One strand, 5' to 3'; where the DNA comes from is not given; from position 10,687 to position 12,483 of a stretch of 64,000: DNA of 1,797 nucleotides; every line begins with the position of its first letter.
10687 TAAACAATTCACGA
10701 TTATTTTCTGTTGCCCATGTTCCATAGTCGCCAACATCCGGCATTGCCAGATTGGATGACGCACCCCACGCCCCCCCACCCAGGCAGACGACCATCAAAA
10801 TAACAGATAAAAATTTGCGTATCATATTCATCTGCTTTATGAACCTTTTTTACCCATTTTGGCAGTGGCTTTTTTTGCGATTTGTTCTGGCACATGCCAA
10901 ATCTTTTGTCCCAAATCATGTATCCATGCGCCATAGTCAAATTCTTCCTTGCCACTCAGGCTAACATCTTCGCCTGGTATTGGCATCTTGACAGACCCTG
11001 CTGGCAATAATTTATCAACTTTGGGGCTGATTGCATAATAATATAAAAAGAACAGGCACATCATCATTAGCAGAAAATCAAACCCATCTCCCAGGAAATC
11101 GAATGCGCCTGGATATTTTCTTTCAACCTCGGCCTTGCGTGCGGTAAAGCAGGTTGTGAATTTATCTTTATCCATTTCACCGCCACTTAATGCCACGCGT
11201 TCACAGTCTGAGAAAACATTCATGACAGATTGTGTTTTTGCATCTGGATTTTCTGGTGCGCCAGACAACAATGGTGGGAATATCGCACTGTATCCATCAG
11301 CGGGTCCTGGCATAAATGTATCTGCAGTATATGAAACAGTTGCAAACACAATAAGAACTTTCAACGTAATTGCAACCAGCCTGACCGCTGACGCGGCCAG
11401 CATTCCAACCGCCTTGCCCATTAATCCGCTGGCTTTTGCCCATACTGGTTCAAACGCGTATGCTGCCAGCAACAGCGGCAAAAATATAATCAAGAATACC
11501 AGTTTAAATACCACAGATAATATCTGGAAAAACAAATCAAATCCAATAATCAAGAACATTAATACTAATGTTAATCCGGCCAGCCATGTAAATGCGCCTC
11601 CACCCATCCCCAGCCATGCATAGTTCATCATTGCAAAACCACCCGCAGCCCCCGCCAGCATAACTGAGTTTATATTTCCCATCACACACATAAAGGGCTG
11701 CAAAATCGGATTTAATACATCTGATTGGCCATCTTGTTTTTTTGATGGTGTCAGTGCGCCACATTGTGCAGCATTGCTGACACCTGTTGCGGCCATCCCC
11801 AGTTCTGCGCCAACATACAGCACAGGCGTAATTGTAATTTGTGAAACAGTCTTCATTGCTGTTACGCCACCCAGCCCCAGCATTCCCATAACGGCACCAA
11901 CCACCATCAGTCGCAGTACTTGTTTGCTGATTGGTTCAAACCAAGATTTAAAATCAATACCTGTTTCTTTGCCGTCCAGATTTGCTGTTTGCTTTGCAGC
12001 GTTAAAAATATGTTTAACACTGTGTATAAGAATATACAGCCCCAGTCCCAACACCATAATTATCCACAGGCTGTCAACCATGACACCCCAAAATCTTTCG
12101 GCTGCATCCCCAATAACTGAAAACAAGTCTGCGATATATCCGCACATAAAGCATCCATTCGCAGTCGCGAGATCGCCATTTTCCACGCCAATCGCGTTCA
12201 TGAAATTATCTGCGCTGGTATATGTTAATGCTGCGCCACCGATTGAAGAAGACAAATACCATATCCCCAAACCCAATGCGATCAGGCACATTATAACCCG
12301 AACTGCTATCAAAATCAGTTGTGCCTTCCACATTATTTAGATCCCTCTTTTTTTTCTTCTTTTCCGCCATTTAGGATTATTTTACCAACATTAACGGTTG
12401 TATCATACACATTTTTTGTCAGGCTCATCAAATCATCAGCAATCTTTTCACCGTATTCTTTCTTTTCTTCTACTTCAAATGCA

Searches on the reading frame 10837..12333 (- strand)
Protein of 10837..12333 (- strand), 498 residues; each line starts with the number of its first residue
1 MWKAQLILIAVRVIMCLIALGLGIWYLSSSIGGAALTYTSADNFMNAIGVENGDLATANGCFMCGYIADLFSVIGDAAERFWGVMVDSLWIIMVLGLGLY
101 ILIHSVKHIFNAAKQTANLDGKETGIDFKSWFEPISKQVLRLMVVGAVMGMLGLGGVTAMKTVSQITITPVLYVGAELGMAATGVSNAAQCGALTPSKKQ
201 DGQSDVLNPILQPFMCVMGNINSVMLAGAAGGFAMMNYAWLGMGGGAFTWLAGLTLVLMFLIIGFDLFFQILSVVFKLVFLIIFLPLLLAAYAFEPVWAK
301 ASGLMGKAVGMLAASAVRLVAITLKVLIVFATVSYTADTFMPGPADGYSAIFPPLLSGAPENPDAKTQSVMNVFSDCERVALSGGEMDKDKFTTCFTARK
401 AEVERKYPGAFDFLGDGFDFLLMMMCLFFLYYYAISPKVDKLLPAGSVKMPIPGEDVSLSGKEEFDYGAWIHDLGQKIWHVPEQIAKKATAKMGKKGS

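Call 10: search_protein_families(library=pfam, proteins=[window:10837-12333:-], max_evalue=0.01)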
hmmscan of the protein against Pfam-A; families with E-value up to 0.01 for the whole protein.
window:10837-12333:- (498 aa): 0 families

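Call 71: search_protein_families(library=ncbifam, proteins=[window:10837-12333:-], max_evalue=0.1)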
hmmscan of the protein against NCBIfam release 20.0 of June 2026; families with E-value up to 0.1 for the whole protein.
window:10837-12333:- (498 aa): 0 families

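Call 77: search_dna_similar(query=window:10837-12333:-, collection=plasmids, mode=protein, max_evalue=0.01, max_rows=10)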
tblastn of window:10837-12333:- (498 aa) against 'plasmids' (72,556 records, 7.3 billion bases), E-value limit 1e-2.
No match.
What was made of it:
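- The polytopic array itself has no VirB6/TrbL hit (calls 10, 71, 77).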
